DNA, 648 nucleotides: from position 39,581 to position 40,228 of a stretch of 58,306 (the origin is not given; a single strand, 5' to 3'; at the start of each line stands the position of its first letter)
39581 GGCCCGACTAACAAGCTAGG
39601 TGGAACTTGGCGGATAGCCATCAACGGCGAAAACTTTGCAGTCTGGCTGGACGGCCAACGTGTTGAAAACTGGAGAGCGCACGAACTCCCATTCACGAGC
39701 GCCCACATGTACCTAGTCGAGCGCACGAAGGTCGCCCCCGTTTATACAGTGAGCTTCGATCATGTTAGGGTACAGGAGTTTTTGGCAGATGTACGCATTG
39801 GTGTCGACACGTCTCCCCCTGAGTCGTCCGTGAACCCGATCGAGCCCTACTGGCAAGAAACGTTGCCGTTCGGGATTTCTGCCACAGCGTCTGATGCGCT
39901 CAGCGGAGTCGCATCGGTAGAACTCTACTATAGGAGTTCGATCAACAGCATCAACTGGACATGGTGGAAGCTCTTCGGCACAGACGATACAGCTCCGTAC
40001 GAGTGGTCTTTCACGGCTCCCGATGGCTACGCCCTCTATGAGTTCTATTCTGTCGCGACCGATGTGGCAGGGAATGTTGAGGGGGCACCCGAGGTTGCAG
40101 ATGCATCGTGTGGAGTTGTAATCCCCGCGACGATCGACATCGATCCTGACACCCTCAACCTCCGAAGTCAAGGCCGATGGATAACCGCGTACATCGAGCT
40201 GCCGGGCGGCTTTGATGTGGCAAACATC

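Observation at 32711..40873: A 2,720-codon secreted giant-protein reading frame interrupted by a single in-frame TGA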

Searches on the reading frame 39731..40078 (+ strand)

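Call 67: search_protein_families(library=pfam, proteins=[window:39731-40078:+], max_evalue=0.01)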
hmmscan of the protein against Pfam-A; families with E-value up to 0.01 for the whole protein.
window:39731-40078:+ (116 aa): 1 family
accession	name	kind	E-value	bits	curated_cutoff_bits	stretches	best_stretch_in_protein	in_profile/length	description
PF17957.7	Big_7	-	7e-07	30.2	24.1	1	47-97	20-59/70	Bacterial Ig domain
